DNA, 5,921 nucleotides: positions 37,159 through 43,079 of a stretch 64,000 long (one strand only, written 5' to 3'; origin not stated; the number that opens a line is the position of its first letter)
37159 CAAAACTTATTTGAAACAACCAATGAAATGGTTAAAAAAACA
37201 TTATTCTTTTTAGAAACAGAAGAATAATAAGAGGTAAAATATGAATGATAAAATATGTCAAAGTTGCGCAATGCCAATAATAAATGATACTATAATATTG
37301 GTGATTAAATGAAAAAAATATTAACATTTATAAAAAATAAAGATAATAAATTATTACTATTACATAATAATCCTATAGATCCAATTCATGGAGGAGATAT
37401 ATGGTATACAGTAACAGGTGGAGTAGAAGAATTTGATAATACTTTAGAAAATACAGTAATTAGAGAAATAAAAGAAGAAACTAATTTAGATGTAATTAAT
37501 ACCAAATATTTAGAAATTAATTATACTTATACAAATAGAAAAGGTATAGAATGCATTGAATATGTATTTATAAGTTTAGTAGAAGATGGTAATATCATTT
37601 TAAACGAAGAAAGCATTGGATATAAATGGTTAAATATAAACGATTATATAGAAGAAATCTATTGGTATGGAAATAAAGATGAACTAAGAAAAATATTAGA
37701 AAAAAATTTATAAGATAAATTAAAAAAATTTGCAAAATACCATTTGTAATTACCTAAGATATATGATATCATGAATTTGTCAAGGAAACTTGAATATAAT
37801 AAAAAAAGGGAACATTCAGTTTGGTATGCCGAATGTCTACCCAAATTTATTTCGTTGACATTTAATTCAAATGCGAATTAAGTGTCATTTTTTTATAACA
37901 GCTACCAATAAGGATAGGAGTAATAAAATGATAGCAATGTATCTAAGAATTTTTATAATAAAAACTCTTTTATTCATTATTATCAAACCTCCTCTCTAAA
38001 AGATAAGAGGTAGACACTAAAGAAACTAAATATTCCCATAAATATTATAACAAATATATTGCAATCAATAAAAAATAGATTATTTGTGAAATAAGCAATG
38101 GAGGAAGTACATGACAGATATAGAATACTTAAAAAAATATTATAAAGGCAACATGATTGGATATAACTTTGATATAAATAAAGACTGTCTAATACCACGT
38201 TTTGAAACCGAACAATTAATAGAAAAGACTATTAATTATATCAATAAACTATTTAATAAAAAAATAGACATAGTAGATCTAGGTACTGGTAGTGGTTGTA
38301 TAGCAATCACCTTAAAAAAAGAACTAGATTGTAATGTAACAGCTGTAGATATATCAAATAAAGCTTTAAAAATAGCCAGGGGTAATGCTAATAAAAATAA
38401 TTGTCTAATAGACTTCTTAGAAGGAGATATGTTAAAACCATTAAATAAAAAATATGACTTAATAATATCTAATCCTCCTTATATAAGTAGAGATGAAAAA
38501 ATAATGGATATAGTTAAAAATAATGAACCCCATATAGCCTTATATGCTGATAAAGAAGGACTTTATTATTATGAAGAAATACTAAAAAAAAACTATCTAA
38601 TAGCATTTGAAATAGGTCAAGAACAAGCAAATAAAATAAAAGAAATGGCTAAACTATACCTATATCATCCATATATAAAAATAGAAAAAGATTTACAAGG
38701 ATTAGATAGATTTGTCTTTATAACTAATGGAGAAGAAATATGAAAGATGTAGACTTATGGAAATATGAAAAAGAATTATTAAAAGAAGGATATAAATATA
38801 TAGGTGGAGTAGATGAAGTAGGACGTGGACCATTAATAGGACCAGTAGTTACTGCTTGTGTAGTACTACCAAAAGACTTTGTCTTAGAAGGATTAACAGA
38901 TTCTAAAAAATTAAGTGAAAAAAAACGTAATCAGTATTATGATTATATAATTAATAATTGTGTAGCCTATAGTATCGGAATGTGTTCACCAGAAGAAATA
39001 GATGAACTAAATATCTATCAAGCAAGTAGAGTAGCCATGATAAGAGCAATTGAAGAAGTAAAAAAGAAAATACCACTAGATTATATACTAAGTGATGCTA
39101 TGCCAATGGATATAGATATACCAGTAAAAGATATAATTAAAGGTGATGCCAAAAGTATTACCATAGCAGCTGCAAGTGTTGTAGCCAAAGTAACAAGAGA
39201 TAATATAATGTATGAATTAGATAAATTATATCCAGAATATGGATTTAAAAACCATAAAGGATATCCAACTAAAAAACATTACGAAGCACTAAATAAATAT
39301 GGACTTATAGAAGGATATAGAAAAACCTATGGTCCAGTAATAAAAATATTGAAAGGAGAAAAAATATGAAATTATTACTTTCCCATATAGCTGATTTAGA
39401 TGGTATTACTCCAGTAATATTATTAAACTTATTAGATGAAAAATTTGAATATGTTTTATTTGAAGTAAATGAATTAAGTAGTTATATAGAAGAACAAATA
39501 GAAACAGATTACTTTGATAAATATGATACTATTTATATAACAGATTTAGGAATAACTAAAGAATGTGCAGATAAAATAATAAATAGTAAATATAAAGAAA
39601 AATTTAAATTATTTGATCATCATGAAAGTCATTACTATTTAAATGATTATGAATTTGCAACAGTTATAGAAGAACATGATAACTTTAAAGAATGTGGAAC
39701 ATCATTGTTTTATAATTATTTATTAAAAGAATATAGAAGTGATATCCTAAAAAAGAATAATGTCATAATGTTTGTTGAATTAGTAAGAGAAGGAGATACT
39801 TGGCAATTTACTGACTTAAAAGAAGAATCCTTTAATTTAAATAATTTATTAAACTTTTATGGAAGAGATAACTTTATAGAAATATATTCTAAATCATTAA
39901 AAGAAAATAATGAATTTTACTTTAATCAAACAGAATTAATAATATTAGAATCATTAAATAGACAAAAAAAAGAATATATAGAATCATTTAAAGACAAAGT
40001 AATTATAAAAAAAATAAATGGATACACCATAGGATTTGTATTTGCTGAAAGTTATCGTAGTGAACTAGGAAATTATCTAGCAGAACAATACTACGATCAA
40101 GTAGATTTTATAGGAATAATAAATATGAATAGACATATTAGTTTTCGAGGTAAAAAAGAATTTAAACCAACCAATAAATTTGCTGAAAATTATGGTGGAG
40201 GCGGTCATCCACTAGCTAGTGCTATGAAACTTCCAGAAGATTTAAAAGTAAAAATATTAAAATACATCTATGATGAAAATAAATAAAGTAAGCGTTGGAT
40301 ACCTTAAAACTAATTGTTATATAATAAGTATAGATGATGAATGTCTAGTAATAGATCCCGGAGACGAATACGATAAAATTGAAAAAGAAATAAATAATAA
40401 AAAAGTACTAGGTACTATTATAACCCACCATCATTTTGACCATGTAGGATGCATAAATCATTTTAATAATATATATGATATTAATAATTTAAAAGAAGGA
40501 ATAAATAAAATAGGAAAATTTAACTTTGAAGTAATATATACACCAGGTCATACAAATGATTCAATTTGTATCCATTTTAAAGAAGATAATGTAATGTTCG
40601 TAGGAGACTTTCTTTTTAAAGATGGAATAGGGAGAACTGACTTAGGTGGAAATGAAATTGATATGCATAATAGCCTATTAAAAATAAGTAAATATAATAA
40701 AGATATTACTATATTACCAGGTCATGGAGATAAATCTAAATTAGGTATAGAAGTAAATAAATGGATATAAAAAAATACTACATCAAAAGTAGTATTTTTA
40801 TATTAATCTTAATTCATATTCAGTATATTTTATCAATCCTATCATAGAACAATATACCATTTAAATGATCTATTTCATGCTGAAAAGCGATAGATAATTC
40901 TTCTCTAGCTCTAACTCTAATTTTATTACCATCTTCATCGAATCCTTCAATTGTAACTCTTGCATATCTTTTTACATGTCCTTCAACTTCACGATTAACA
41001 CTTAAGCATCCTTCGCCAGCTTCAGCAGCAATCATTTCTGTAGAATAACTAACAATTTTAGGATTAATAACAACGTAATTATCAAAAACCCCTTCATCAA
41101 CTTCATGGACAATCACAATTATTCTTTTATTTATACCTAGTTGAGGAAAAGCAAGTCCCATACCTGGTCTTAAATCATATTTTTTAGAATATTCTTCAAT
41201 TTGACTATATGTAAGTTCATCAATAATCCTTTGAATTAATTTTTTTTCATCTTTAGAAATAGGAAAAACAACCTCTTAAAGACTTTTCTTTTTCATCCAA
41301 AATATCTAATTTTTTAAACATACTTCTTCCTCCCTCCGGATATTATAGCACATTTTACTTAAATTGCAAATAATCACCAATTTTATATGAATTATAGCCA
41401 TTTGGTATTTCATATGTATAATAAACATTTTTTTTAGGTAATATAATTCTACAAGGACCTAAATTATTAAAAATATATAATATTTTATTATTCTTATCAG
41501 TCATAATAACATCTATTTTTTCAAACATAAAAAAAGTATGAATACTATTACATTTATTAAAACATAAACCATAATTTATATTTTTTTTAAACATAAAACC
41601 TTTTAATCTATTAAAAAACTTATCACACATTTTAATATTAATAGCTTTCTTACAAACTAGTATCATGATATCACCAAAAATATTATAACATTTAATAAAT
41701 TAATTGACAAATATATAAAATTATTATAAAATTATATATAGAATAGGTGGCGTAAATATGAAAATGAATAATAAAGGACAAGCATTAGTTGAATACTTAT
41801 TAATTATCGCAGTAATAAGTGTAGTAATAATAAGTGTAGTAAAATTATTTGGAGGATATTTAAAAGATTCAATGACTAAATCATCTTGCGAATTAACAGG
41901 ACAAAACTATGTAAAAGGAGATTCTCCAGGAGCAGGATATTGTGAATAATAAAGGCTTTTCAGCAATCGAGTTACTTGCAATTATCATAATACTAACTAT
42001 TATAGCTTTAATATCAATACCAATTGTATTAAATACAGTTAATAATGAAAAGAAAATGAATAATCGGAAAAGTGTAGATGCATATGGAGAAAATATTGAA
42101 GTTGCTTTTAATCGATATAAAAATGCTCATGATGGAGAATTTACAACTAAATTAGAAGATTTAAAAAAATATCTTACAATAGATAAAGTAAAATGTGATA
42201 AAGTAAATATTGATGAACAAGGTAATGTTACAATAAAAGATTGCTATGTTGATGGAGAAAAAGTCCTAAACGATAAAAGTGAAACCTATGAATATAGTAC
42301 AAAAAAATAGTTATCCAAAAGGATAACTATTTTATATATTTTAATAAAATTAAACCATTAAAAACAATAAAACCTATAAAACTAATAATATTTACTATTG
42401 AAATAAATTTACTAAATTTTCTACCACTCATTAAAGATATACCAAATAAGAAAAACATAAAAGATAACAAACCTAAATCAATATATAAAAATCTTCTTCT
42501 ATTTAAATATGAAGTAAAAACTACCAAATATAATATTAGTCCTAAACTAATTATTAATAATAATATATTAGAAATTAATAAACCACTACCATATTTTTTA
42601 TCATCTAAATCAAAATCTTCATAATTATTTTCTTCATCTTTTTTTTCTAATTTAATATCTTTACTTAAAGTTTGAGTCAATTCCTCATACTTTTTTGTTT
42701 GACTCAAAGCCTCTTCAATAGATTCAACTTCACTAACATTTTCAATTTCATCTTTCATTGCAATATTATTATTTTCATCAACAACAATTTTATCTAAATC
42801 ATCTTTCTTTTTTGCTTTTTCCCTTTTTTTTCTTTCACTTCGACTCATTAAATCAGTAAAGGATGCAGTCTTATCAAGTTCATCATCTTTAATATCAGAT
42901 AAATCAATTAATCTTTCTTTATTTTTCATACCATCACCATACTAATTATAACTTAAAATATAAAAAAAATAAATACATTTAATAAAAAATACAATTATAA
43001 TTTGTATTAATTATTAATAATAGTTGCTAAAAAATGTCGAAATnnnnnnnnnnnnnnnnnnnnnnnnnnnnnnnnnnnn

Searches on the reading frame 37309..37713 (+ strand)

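Call 51: search_protein_families(library=pfam, proteins=[window:37309-37713:+], max_evalue=0.01)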
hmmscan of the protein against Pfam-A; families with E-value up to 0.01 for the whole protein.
window:37309-37713:+ (134 aa): 1 family
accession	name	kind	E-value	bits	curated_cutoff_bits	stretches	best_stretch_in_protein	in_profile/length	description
PF00293.34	NUDIX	-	2e-13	50.9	21.1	1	6-115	8-119/134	NUDIX domain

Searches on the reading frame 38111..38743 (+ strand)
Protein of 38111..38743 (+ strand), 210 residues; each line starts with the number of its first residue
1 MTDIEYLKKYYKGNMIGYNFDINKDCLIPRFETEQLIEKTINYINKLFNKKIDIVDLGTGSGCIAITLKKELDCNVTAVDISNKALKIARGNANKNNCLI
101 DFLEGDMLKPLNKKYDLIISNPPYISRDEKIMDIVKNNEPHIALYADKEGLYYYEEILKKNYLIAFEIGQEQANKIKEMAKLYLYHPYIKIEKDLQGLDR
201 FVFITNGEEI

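Call 51: search_protein_families(library=pfam, proteins=[window:38111-38743:+], max_evalue=0.01)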
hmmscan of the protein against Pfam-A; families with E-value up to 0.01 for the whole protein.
window:38111-38743:+ (210 aa): 17 families
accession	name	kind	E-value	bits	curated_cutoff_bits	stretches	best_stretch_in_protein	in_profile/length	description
PF05175.20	MTS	-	3.1e-17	63.2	23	1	50-135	31-119/170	Methyltransferase small domain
PF13649.12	Methyltransf_25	-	5.7e-12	46.6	27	1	54-122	1-73/97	Methyltransferase domain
PF13847.12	Methyltransf_31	-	2.2e-11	44.1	27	1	50-136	3-98/145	Methyltransferase domain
PF06325.19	PrmA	-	1.9e-10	41.2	22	1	41-121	152-233/296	Ribosomal protein L11 methyltransferase (PrmA)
PF08241.18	Methyltransf_11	-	8.5e-09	36.4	21.2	1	55-121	1-67/95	Methyltransferase domain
PF08242.18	Methyltransf_12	-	5.4e-06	27.5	30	1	55-121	1-72/98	Methyltransferase domain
PF13489.12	Methyltransf_23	-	9.2e-06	25.9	27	1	36-121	8-88/164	Methyltransferase domain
PF01170.24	UPF0020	-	5.2e-05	23.5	22.3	1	70-127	73-134/197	RMKL-like, methyltransferase domain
PF07669.17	Eco57I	-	0.00024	21.7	25.3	1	87-138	67-98/171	Eco57I restriction-modification methylase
PF12847.13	Methyltransf_18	-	0.0007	20.1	27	1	39-117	3-85/151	Methyltransferase domain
PF03602.21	Cons_hypoth95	-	0.00081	19.5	24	1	39-138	31-139/182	Conserved hypothetical protein 95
PF09445.16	Methyltransf_15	-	0.0025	17.9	22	1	54-123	4-80/165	RNA cap guanine-N2 methyltransferase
PF05971.18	Methyltransf_10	-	0.0028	17.5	23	1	21-127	69-190/299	RNA methyltransferase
PF13679.12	Methyltransf_32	-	0.0029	18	27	1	37-97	6-77/143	Methyltransferase domain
PF01209.24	Ubie_methyltran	-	0.0052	16.6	20.1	1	50-106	47-106/233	ubiE/COQ5 methyltransferase family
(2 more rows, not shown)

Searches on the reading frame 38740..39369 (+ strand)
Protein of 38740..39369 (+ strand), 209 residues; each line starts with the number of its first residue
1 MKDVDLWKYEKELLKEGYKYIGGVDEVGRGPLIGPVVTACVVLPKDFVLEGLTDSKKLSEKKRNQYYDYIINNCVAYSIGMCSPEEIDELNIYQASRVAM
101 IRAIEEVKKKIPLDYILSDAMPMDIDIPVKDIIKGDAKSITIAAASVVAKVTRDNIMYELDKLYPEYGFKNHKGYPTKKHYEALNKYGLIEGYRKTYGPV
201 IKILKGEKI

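Call 51: search_protein_families(library=pfam, proteins=[window:38740-39369:+], max_evalue=0.01)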
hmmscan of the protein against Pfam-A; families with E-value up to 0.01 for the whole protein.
window:38740-39369:+ (209 aa): 1 family
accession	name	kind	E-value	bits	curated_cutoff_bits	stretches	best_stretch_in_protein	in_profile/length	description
PF01351.25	RNase_HII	-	6.7e-38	131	25.8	1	23-190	2-185/199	Ribonuclease HII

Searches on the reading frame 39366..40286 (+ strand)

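Call 51: search_protein_families(library=pfam, proteins=[window:39366-40286:+], max_evalue=0.01)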
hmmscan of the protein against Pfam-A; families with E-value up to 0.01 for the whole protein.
window:39366-40286:+ (306 aa): 1 family
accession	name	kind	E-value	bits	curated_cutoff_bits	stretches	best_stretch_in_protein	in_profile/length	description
PF02272.25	DHHA1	-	0.0043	17.9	25.9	0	236-301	23-96/102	DHHA1 domain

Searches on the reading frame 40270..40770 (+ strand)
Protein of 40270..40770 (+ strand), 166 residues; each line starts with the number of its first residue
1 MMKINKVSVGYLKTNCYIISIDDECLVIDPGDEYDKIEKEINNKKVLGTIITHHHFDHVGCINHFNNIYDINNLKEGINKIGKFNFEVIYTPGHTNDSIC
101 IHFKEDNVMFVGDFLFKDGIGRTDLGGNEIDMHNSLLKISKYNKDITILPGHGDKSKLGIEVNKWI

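Call 51: search_protein_families(library=pfam, proteins=[window:40270-40770:+], max_evalue=0.01)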
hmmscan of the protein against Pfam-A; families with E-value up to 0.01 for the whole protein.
window:40270-40770:+ (166 aa): 2 families
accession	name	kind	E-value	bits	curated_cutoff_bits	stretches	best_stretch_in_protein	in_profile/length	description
PF00753.33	Lactamase_B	-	6.7e-26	91.9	22.7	2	12-72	4-70/196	Metallo-beta-lactamase superfamily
PF13483.12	Lactamase_B_3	-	0.00013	22.4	24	1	9-66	2-57/160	Beta-lactamase superfamily domain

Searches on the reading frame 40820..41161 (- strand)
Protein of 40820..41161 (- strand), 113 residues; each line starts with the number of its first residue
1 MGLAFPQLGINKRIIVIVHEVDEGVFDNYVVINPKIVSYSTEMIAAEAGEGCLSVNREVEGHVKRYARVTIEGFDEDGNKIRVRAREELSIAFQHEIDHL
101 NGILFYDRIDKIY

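Call 51: search_protein_families(library=pfam, proteins=[window:40820-41161:-], max_evalue=0.01)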
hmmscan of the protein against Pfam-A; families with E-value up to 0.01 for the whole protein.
window:40820-41161:- (113 aa): 1 family
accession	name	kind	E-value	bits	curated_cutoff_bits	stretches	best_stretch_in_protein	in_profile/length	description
PF01327.26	Pep_deformylase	-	5.4e-33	114.2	22.8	1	1-111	44-152/156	Polypeptide deformylase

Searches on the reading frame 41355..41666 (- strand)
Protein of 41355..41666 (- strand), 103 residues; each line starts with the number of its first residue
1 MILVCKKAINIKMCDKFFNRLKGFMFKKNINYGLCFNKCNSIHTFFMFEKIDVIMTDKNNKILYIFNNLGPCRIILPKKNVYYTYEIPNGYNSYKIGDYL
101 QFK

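Call 51: search_protein_families(library=pfam, proteins=[window:41355-41666:-], max_evalue=0.01)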
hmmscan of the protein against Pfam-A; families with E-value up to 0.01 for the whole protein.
window:41355-41666:- (103 aa): 1 family
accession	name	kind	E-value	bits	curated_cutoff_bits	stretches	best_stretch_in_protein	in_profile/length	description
PF02643.20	DUF192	-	1e-09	38.8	27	1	9-93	1-84/96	Uncharacterized ACR, COG1430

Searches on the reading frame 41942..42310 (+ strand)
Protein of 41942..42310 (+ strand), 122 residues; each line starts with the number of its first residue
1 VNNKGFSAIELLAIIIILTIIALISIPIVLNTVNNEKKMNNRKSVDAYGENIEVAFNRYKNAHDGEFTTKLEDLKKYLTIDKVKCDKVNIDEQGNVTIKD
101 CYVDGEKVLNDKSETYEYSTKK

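Call 51: search_protein_families(library=pfam, proteins=[window:41942-42310:+], max_evalue=0.01)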
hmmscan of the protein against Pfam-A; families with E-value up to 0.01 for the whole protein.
window:41942-42310:+ (122 aa): 1 family
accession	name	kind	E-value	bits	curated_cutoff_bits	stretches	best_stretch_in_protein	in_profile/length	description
PF07963.17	N_methyl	-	0.001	19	21.2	1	2-25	3-26/27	Prokaryotic N-terminal methylation motif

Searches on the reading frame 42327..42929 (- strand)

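Call 51: search_protein_families(library=pfam, proteins=[window:42327-42929:-], max_evalue=0.01)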
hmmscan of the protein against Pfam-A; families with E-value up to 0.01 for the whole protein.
window:42327-42929:- (200 aa): 1 family
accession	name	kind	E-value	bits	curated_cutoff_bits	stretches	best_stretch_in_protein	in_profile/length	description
PF10140.15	YukC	-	0.00019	20.9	27.4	1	67-139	146-218/357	WXG100 protein secretion system (Wss), protein YukC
